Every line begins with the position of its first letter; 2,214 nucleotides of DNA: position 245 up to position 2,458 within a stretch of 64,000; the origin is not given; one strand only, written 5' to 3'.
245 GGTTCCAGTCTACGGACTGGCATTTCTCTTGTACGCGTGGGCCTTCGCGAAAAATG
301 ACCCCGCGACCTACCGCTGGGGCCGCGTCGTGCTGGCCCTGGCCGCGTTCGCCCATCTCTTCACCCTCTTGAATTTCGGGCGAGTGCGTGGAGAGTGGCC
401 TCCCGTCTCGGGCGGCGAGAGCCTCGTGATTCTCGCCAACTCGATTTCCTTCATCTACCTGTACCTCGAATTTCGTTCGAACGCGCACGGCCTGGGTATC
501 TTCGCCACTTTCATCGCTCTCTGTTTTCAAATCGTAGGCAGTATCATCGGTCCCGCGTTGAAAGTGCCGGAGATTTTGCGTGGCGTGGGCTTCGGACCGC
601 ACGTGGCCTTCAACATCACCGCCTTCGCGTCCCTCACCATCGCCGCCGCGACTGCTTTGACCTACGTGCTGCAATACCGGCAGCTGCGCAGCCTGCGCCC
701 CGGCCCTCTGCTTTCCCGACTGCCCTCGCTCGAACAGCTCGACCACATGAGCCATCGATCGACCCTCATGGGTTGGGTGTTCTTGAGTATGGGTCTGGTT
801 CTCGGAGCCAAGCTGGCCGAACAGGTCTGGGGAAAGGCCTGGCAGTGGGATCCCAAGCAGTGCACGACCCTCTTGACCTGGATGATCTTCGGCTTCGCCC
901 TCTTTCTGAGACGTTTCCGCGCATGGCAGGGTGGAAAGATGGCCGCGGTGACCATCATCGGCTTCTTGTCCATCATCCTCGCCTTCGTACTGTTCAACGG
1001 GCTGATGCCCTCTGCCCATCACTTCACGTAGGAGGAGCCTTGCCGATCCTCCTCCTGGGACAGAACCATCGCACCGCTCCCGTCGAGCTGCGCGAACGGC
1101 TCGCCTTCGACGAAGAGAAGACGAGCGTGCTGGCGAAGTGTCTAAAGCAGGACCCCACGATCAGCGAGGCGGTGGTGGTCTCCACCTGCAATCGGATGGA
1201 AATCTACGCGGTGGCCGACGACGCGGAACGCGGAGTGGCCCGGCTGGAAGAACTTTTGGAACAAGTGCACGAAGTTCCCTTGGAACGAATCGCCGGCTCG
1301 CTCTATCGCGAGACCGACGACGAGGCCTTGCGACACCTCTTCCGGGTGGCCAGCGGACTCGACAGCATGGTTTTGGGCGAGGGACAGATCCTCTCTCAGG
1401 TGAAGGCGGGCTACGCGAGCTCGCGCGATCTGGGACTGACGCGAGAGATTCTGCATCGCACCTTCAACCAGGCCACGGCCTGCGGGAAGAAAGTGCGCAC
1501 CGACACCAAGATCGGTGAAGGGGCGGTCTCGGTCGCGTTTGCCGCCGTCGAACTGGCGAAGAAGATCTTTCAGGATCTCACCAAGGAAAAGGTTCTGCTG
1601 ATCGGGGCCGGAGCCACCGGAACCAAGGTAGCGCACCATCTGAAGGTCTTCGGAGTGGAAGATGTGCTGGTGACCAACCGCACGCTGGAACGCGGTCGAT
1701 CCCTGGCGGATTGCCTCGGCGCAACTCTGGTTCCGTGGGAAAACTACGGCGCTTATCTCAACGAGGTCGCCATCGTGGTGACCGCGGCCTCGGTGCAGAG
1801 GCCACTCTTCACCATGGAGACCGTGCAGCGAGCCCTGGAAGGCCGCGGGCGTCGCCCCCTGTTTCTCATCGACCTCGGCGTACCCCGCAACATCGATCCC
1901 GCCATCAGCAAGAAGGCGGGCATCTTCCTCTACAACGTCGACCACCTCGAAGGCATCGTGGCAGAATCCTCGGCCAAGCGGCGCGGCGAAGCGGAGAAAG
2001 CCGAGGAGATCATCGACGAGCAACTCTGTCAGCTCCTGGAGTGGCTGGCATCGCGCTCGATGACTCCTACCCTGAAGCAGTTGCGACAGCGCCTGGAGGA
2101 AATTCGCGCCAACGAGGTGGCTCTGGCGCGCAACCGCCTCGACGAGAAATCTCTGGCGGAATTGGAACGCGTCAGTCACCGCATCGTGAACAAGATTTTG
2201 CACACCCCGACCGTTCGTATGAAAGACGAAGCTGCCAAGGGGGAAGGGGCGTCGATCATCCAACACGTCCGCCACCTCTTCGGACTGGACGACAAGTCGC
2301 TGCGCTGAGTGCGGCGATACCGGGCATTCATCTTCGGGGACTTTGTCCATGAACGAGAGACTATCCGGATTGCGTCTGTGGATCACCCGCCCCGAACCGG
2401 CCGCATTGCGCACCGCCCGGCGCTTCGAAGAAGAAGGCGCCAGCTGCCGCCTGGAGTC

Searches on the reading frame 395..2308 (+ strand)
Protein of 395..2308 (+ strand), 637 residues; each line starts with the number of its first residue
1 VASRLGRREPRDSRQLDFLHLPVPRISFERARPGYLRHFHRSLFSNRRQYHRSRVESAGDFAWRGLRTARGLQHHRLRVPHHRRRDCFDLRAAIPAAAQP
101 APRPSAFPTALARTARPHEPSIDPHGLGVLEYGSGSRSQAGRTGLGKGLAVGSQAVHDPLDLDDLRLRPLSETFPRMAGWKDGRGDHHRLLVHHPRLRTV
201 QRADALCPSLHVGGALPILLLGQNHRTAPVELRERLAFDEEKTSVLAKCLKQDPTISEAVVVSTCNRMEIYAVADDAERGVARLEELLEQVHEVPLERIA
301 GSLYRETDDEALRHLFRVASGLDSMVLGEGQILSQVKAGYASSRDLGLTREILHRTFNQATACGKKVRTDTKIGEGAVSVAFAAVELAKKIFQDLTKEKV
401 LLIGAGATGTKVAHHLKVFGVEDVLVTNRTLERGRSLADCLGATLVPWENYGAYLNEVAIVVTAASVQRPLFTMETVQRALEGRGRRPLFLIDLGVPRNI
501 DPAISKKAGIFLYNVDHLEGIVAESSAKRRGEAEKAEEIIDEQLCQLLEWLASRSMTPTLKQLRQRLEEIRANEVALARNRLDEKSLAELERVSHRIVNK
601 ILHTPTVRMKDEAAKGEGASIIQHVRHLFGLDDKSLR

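Call 46: search_protein_families(library=pfam, proteins=[window:395-2308:+], max_evalue=0.0001)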
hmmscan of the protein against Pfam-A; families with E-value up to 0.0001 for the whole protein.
window:395-2308:+ (637 aa): 3 families
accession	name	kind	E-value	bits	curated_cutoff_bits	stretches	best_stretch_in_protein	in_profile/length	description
PF05201.20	GlutR_N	-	3.1e-51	173.6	27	1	221-371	1-151/151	Glutamyl-tRNAGlu reductase, N-terminal domain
PF01488.26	Shikimate_DH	-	6.2e-35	120.7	24.3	1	386-521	1-138/138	Shikimate / quinate 5-dehydrogenase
PF00745.25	GlutR_dimer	-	8.5e-27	93.8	22.9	1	535-631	1-99/99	Glutamyl-tRNAGlu reductase, dimerisation domain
